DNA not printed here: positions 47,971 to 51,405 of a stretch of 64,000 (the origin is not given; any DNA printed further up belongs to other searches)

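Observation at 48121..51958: Class I (enterobacterial CyaA-type) adenylate cyclase translationally coupled to fliW at the end of a late flagellar operon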

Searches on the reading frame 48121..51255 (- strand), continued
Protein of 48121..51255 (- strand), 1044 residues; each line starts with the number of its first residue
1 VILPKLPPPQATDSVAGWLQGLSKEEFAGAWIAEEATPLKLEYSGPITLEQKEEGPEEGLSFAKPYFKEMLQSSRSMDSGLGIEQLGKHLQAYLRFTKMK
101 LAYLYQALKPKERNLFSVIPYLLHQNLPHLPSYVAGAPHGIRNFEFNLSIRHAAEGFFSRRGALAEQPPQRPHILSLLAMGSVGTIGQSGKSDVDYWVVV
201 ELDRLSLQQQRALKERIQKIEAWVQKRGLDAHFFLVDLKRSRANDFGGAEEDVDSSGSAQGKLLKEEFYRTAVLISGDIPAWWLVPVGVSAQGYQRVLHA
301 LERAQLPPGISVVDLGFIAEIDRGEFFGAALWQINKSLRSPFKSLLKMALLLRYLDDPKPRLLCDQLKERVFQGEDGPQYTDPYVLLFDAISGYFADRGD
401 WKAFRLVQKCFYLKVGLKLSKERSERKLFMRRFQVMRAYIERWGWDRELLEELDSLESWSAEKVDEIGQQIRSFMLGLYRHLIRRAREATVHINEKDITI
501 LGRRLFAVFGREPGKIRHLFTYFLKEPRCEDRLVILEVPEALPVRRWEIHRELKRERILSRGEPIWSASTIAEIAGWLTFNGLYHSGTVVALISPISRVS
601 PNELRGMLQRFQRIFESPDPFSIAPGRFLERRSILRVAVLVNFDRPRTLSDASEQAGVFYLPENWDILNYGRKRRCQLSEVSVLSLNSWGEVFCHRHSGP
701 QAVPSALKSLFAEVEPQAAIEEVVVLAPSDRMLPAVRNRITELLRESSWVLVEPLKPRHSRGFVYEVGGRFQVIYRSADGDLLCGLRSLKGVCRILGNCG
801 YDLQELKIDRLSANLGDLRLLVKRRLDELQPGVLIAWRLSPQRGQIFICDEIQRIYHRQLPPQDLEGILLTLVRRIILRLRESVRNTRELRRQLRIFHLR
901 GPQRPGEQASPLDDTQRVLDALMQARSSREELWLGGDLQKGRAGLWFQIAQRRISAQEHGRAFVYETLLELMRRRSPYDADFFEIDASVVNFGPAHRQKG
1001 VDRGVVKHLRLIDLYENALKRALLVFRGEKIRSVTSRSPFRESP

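Call 11: find_homologous_proteins(query=window:48121-51255:-, max_evalue=1e-10)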
Query window:48121-51255:- (1044 aa): 684 proteins with E <= 1e-10 among 8000 candidates; the best 120 are listed.
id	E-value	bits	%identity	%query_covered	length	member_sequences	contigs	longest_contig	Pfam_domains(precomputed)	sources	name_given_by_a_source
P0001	0.0e+0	2369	100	100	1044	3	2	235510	PF12633.14,PF26691.1,PF01295.25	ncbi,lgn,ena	-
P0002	0.0e+0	1335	59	97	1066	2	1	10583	PF12633.14,PF26691.1,PF01295.25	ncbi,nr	ncbi:class I adenylate cyclase [Myxococcota bacterium]|nr:class I adenylate cyclase [Myxococcota bac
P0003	0.0e+0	1305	57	100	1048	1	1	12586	PF12633.14,PF26690.1,PF26691.1,PF01295.25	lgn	-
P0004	0.0e+0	1270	56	99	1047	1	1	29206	PF12633.14,PF26690.1,PF26691.1,PF01295.25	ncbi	-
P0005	0.0e+0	1264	56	99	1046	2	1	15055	PF12633.14,PF26690.1,PF26691.1,PF01295.25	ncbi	-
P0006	0.0e+0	1256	57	97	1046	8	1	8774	PF12633.14,PF26691.1,PF01295.25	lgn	-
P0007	0.0e+0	1255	56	99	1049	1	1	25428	PF12633.14,PF26690.1,PF26691.1,PF01295.25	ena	-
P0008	0.0e+0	1246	55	99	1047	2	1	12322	PF12633.14,PF26690.1,PF26691.1,PF01295.25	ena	-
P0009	0.0e+0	1243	55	97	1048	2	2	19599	PF12633.14,PF26690.1,PF26691.1,PF01295.25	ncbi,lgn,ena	-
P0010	0.0e+0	1234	56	97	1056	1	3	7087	PF12633.14,PF26691.1,PF01295.25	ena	-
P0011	0.0e+0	1162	53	98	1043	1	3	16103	PF12633.14,PF26691.1,PF01295.25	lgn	-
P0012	0.0e+0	1087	49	99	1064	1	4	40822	PF12633.14,PF26691.1,PF01295.25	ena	-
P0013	0.0e+0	1070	48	99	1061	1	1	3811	PF12633.14,PF26691.1,PF01295.25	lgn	-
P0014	0.0e+0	1067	49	100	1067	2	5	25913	PF12633.14,PF26691.1,PF01295.25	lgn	-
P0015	0.0e+0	1066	48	99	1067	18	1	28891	PF12633.14,PF26691.1,PF01295.25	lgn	-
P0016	0.0e+0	1064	48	99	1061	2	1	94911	PF12633.14,PF26691.1,PF01295.25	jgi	jgi:adenylate cyclase class 1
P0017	0.0e+0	1062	48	99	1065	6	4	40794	PF12633.14,PF26691.1,PF01295.25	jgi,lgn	jgi:adenylate cyclase class 1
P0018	0.0e+0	1054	48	99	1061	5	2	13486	PF12633.14,PF26691.1,PF01295.25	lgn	-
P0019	0.0e+0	1050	48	99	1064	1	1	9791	PF12633.14,PF26690.1,PF26691.1,PF01295.25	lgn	-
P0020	0.0e+0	1045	48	99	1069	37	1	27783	PF12633.14,PF26691.1,PF01295.25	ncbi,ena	-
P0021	0.0e+0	1043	47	99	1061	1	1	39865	PF12633.14,PF26691.1,PF01295.25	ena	-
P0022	0.0e+0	1043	47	99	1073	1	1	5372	PF12633.14,PF26691.1,PF01295.25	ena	-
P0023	4.3e-295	1000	46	99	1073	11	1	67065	PF12633.14,PF26691.1,PF01295.25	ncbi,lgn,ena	-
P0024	5.7e-292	989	47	99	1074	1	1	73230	PF12633.14,PF26691.1,PF01295.25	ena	-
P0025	8.8e-277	939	44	98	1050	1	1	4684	PF12633.14,PF26691.1,PF01295.25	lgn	-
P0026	6.6e-274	929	43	98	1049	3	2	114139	PF12633.14,PF26691.1,PF01295.25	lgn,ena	-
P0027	1.2e-221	756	39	97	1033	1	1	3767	PF12633.14,PF26691.1,PF01295.25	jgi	jgi:adenylate cyclase class 1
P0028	2.3e-150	520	35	76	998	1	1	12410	PF12633.14,PF26690.1,PF26691.1,PF01295.25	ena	-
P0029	3.3e-138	480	34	72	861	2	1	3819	PF12633.14,PF26691.1,PF01295.25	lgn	-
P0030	6.7e-100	353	31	63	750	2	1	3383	PF12633.14,PF26691.1,PF01295.25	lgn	-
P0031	9.8e-98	346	33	59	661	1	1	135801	PF12633.14,PF01295.25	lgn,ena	-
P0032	1.4e-95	339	30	61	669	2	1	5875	PF12633.14,PF26690.1,PF01295.25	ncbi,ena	-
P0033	3.4e-95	338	31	58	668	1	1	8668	PF12633.14,PF01295.25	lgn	-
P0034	5.1e-95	337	33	61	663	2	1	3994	PF12633.14,PF26690.1,PF01295.25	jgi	-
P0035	7.7e-93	330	31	58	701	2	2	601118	PF12633.14,PF01295.25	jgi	jgi:adenylate cyclase class 1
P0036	6.0e-92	327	31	61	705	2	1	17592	PF12633.14,PF26690.1,PF01295.25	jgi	jgi:adenylate cyclase class 1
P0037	3.2e-91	325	31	73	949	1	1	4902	PF12633.14,PF26690.1,PF26693.1,PF26691.1,PF01295.25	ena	-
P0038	5.3e-90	321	30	59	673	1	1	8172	PF12633.14,PF26690.1,PF01295.25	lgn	-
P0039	3.2e-89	318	32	60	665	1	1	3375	PF12633.14,PF26690.1,PF01295.25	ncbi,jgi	-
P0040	6.1e-89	317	32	61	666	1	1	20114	PF12633.14,PF26690.1,PF01295.25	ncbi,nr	ncbi:MAG: adenylate cyclase [bacterium]|nr:MAG: adenylate cyclase [bacterium]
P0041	1.8e-88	316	29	63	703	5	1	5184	PF12633.14,PF01295.25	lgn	-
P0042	2.1e-88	315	31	64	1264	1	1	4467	PF12633.14,PF13576.13,PF13599.14,PF00805.29,PF01295.25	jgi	jgi:adenylate cyclase class 1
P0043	2.7e-88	315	33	63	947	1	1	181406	PF12633.14,PF26690.1,PF26691.1,PF01295.25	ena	-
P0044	3.4e-88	315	31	73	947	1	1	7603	PF12633.14,PF26690.1,PF26691.1,PF01295.25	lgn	-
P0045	4.9e-88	314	32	59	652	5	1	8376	PF12633.14,PF26690.1,PF01295.25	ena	-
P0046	6.0e-88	314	31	68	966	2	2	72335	PF12633.14,PF26690.1,PF26691.1,PF01295.25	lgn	-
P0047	8.4e-88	313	28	63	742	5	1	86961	PF12633.14,PF01295.25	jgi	jgi:adenylate cyclase class 1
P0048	8.8e-88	313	30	62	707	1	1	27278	PF12633.14,PF01295.25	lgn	-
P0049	1.6e-87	312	30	64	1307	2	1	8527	PF12633.14,PF13576.13,PF02985.29,PF13599.14,PF00805.29,PF01295.25,PF13646.13,PF23227.2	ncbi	-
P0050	2.6e-87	312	30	72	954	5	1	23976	PF12633.14,PF26690.1,PF26691.1,PF01295.25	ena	-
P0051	2.8e-87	312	32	56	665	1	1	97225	PF12633.14,PF26690.1,PF01295.25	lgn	-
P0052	4.3e-87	311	29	89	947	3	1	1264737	PF12633.14,PF26690.1,PF26691.1,PF01295.25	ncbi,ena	-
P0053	4.4e-87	311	32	60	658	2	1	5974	PF12633.14,PF26690.1,PF01295.25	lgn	-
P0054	6.0e-87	310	29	74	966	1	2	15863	PF12633.14,PF26690.1,PF26691.1,PF01295.25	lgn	-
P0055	6.2e-87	310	30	58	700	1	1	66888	PF12633.14,PF01295.25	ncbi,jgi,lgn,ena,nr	ncbi:MAG: class I adenylate cyclase [Proteobacteria bacterium]|nr:class I adenylate cyclase [Pseudom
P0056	9.2e-87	310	31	63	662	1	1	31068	PF12633.14,PF26690.1,PF01295.25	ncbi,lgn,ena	-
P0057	1.9e-86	309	31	64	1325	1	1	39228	PF12633.14,PF13576.13,PF13599.14,PF00805.29,PF01295.25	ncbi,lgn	ncbi:hypothetical protein JCM14469_37890 [Desulfatiferula olefinivorans]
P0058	2.1e-86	309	30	75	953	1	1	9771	PF12633.14,PF26690.1,PF26691.1,PF01295.25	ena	-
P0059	2.2e-86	309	32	57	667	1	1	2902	PF12633.14,PF01295.25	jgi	-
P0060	3.6e-86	308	31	58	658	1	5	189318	PF12633.14,PF26690.1,PF01295.25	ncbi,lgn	-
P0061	4.6e-86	308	29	65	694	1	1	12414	PF12633.14,PF26690.1,PF01295.25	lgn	-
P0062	5.2e-86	307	30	64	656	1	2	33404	PF12633.14,PF01295.25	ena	-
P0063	5.3e-86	307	33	55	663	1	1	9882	PF12633.14,PF26690.1,PF01295.25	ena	-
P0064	7.4e-86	307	32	61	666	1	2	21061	PF12633.14,PF01295.25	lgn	-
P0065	9.8e-86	306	31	75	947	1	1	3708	PF12633.14,PF26690.1,PF26691.1,PF01295.25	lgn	-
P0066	1.5e-85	306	29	76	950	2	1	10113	PF12633.14,PF26690.1,PF26691.1,PF01295.25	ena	-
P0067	1.6e-85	306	30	60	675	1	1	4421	PF12633.14,PF01295.25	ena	-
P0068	2.1e-85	305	32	59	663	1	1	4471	PF12633.14,PF01295.25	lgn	-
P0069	2.9e-85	305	28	75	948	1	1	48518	PF12633.14,PF26690.1,PF26693.1,PF26691.1,PF01295.25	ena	-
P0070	3.7e-85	305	28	77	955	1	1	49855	PF12633.14,PF26690.1,PF26693.1,PF26691.1,PF01295.25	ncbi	-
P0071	3.9e-85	304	33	56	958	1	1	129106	PF12633.14,PF26690.1,PF26691.1,PF01295.25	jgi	jgi:adenylate cyclase class 1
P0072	4.8e-85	304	29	75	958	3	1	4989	PF12633.14,PF26690.1,PF26691.1,PF01295.25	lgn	-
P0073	6.9e-85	304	28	62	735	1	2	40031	PF12633.14,PF01295.25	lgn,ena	-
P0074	8.7e-85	303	31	58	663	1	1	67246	PF12633.14,PF26690.1,PF01295.25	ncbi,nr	ncbi:MAG: class I adenylate cyclase [Nitrospinae bacterium]|nr:class I adenylate cyclase [Nitrospino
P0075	1.0e-84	303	29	74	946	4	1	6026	PF12633.14,PF26690.1,PF26691.1,PF01295.25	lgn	-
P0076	1.6e-84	302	29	61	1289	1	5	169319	PF12633.14,PF13576.13,PF13599.14,PF00805.29,PF01295.25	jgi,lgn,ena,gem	jgi:adenylate cyclase, class 1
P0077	1.6e-84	302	30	72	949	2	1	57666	PF12633.14,PF26690.1,PF26691.1,PF01295.25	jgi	jgi:adenylate cyclase class 1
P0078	2.5e-84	302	29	59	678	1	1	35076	PF12633.14,PF01295.25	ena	-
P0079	3.9e-84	301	31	59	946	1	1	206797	PF12633.14,PF26690.1,PF26691.1,PF01295.25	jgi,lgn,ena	-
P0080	4.5e-84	301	28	76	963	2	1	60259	PF12633.14,PF26690.1,PF26691.1,PF01295.25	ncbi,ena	-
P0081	5.1e-84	301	33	52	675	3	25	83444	PF12633.14,PF01295.25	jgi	jgi:adenylate cyclase class 1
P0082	5.6e-84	301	30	73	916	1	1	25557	PF12633.14,PF01295.25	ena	-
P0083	6.3e-84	300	29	73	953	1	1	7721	PF12633.14,PF26690.1,PF26691.1,PF01295.25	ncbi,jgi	-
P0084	1.3e-83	299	30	62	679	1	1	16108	PF12633.14,PF01295.25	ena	-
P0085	1.4e-83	299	31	53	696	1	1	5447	PF12633.14,PF26690.1,PF01295.25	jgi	-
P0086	1.9e-83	299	32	57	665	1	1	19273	PF12633.14,PF01295.25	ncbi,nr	ncbi:MAG: class I adenylate cyclase [Nitrospinae bacterium]|nr:class I adenylate cyclase [Nitrospino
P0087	2.1e-83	299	29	77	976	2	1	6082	PF12633.14,PF26690.1,PF26691.1,PF01295.25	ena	-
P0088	2.5e-83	299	29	73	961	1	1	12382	PF12633.14,PF26690.1,PF26691.1,PF01295.25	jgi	jgi:adenylate cyclase class 1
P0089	4.7e-83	298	30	75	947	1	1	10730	PF12633.14,PF26690.1,PF26691.1,PF01295.25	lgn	-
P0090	4.8e-83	298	31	56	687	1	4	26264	PF12633.14,PF26690.1,PF01295.25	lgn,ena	-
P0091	5.0e-83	298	32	60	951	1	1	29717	PF12633.14,PF26690.1,PF26691.1,PF01295.25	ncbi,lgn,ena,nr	ncbi:MAG TPA: class I adenylate cyclase [Gammaproteobacteria bacterium]|nr:class I adenylate cyclase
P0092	6.5e-83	297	28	74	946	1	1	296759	PF12633.14,PF26690.1,PF26691.1,PF01295.25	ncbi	-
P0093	7.5e-83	297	30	59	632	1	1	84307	PF18765.8,PF12633.14,PF01295.25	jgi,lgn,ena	-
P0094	8.3e-83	297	32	59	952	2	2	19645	PF12633.14,PF26690.1,PF26691.1,PF01295.25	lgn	-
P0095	8.4e-83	297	31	62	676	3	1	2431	PF12633.14,PF26690.1,PF26691.1,PF01295.25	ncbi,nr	ncbi:MAG TPA: class I adenylate cyclase, partial [Gammaproteobacteria bacterium]|nr:class I adenylat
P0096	1.1e-82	296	31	58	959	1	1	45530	PF12633.14,PF01295.25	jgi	jgi:adenylate cyclase class 1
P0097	1.3e-82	296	30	71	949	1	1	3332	PF12633.14,PF26690.1,PF26691.1,PF01295.25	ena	-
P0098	1.4e-82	296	29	60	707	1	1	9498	PF12633.14,PF01295.25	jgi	jgi:adenylate cyclase, class 1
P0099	1.5e-82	296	29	61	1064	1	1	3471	PF12633.14,PF13576.13,PF26690.1,PF13599.14,PF00805.29,PF01295.25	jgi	jgi:adenylate cyclase class 1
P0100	1.5e-82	296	31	55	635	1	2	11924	PF12633.14,PF26690.1,PF01295.25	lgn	-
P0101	1.6e-82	296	29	73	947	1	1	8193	PF12633.14,PF26690.1,PF26693.1,PF26691.1,PF01295.25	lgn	-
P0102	1.7e-82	296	31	59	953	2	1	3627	PF12633.14,PF26690.1,PF26691.1,PF01295.25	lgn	-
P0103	2.0e-82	296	29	58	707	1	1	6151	PF12633.14,PF01295.25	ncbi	ncbi:MAG: class I adenylate cyclase [Thermodesulfobacteriota bacterium]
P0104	3.6e-82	295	28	75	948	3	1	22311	PF12633.14,PF26690.1,PF26691.1,PF01295.25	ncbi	-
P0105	5.4e-82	294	30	59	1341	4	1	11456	PF12633.14,PF13576.13,PF13599.14,PF00805.29,PF01295.25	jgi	-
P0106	5.9e-82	294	31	58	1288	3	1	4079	PF12633.14,PF13576.13,PF13599.14,PF00805.29,PF01295.25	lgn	-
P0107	6.8e-82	294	28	71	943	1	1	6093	PF12633.14,PF26690.1,PF26691.1,PF01295.25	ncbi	-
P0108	7.4e-82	294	28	90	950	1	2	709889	PF12633.14,PF26690.1,PF26691.1,PF01295.25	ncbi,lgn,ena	ncbi:MAG: class I adenylate cyclase [Gammaproteobacteria bacterium]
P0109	9.5e-82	293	32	60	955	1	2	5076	PF12633.14,PF26690.1,PF26693.1,PF26691.1,PF01295.25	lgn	-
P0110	1.1e-81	293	27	77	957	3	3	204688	PF12633.14,PF26690.1,PF26691.1,PF01295.25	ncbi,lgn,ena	-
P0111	1.4e-81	293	28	80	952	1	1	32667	PF12633.14,PF26690.1,PF26691.1,PF01295.25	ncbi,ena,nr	ncbi:MAG: class I adenylate cyclase [Oleiphilaceae bacterium]|nr:class I adenylate cyclase [Oleiphil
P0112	1.7e-81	292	32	57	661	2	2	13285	PF12633.14,PF01295.25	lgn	-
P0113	1.8e-81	292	32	65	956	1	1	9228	PF12633.14,PF26690.1,PF26691.1,PF01295.25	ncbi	-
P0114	2.1e-81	292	31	59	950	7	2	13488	PF12633.14,PF26690.1,PF26691.1,PF01295.25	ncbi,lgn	-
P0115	2.3e-81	292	27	76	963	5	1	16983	PF12633.14,PF26690.1,PF26691.1,PF01295.25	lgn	-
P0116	3.1e-81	292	30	59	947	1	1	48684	PF12633.14,PF26690.1,PF26691.1,PF01295.25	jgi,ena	-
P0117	4.4e-81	291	26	88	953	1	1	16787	PF12633.14,PF26690.1,PF26691.1,PF01295.25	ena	-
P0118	4.8e-81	291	31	59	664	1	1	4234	PF12633.14,PF01295.25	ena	-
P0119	4.8e-81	291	28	73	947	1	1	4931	PF12633.14,PF26690.1,PF26693.1,PF26691.1,PF01295.25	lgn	-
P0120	5.3e-81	291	30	59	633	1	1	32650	PF12633.14,PF01295.25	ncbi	-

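Call 13: find_encoding_contigs(protein=P0001, flank=10000, max_places=4)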
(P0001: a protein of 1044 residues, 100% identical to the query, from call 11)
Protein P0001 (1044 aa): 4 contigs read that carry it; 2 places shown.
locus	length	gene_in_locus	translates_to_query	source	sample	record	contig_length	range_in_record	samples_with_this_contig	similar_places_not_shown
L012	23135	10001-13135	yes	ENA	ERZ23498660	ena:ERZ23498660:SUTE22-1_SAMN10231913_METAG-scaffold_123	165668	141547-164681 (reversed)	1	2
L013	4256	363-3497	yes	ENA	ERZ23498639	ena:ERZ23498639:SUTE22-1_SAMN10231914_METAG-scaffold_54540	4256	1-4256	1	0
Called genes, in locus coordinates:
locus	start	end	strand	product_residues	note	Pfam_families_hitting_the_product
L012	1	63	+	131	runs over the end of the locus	-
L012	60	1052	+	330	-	-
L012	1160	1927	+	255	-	PF22692:LlgE_F_G_D1, PF06429:Flg_bbr_C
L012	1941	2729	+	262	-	PF00460:Flg_bb_rod, PF22692:LlgE_F_G_D1, PF06429:Flg_bbr_C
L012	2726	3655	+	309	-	PF08666:SAF (faint), PF13144:ChapFlgA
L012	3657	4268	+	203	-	PF02107:FlgH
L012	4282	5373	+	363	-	PF02119:FlgI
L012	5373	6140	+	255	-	PF10135:Rod-binding, PF01551:Peptidase_M23 (weak)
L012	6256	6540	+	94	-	PF04316:FlgM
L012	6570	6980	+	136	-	PF05130:FlgN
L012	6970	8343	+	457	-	PF22638:FlgK_D1, PF06429:Flg_bbr_C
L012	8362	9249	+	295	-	PF00669:Flagellin_N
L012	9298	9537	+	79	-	PF02599:CsrA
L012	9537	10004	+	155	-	PF02623:FliW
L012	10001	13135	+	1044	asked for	PF12633:Adenyl_cycl_N, PF01295:Adenylate_cycl, PF26691:Adenylate_cycl_4th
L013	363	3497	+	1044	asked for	PF12633:Adenyl_cycl_N, PF01295:Adenylate_cycl, PF26691:Adenylate_cycl_4th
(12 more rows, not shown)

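Call 19: find_encoding_contigs(protein=P0028, flank=6000, max_places=1)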
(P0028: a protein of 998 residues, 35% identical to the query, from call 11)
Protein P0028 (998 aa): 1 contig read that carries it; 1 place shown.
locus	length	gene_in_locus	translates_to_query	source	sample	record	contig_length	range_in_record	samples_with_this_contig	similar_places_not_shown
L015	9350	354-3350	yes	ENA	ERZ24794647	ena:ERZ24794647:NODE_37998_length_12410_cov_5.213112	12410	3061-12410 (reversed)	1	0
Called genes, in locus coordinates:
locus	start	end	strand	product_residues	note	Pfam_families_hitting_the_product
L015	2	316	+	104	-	?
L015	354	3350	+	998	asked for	PF12633:Adenyl_cycl_N, PF01295:Adenylate_cycl, PF26690:Adenylate_cycl_3rd, PF26691:Adenylate_cycl_4th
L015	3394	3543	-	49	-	PF02416:TatA_B_E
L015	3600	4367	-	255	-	-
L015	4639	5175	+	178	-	PF00903:Glyoxalase (weak), PF12681:Glyoxalase_2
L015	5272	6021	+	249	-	PF20772:TACO1_YebC_N, PF01709:Transcrip_reg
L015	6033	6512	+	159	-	PF02075:RuvC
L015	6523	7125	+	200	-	PF01330:RuvA_N, PF00633:HHH (faint), PF14520:HHH_5, PF07499:RuvA_C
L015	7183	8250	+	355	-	PF05496:RuvB_N, PF06068:TIP49 (faint), PF07728:AAA_5 (weak), PF00004:AAA, PF17864:AAA_lid_4, PF05491:WHD_RuvB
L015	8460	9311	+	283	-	PF03331:LpxC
